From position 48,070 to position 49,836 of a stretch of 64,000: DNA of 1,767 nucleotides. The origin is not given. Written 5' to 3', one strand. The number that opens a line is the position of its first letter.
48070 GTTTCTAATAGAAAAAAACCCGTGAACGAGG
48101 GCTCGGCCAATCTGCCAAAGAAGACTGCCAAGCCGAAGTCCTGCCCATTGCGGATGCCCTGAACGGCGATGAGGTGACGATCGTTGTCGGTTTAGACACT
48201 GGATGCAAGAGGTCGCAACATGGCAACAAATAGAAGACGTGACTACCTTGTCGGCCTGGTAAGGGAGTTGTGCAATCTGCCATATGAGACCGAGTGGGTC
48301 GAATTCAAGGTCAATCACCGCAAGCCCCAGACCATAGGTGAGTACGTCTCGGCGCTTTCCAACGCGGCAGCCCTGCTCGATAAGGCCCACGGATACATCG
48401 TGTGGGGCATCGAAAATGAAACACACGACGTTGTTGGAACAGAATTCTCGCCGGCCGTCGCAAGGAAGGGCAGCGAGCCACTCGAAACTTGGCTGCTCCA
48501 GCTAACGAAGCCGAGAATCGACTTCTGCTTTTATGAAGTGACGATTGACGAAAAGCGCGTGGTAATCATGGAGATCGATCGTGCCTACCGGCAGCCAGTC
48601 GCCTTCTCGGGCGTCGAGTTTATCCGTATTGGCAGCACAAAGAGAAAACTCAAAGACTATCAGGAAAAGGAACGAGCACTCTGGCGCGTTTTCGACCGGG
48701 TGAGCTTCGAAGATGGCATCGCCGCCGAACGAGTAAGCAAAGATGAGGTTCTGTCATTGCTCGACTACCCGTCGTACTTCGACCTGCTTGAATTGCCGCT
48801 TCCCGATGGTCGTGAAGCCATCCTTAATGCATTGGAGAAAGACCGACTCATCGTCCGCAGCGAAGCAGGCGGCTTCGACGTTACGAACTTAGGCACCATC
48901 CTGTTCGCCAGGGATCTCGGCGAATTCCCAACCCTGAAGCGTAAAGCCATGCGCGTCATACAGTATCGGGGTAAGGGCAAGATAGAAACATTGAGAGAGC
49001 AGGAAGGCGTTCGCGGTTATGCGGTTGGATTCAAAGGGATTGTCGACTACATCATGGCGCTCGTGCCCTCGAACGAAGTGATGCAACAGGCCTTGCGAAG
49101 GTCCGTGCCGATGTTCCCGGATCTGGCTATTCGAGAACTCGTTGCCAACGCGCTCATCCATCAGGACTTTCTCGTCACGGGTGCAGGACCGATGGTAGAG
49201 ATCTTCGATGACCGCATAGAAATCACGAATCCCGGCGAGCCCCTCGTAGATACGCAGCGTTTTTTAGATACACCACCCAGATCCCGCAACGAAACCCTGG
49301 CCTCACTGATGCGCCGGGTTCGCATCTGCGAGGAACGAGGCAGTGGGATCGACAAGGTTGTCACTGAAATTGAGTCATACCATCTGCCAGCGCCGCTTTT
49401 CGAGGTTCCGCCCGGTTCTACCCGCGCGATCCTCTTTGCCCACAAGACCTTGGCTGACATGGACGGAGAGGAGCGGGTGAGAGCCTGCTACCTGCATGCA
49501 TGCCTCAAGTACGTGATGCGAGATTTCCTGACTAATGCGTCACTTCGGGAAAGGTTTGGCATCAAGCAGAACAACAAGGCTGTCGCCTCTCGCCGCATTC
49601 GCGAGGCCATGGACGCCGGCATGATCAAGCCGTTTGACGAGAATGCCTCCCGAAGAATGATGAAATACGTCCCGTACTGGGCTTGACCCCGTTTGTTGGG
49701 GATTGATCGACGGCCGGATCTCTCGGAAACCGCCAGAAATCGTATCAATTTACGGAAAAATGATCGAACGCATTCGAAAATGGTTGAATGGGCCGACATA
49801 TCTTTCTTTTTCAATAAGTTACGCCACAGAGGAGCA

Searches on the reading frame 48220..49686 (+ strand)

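Call 3: search_protein_families(library=pfam, proteins=[window:48220-49686:+], max_evalue=0.1)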
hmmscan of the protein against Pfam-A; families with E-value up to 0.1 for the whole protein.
window:48220-49686:+ (488 aa): 3 families
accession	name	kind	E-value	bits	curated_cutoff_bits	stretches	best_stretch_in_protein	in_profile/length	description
PF13749.12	HATPase_c_4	-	2.7e-24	85.4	26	1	321-405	1-89/89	Putative ATP-dependent DNA helicase recG C-terminal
PF04326.19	SLFN_AlbA_2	-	5.4e-19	69.3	25.3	1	23-144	1-117/118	Schlafen, AlbA_2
PF21926.2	FeeM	-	0.072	13.3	27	0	321-389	57-127/158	N-acyl amino acid synthase FeeM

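Call 4: search_protein_families(library=padloc, proteins=[window:48220-49686:+], max_evalue=0.1)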
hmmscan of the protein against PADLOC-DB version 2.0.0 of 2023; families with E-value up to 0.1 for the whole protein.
window:48220-49686:+ (488 aa): 3 families
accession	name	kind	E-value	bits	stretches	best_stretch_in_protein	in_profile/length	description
PDLC02402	Aga_SIR2-PNTD1-PNTD2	-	1.1e-08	31.7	1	186-344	335-485/876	Class I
PDLC02418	Aga_SIR2-Kinase-PNTD1-PNTD2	-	0.00011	18.5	1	279-345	300-364/756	Class I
PDLC05032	PDC-S50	-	0.0044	14.2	1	14-86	9-77/387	-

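Call 5: search_protein_families(library=ncbifam, proteins=[window:48220-49686:+], max_evalue=0.1)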
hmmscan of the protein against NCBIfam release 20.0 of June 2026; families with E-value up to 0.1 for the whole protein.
window:48220-49686:+ (488 aa): 0 families
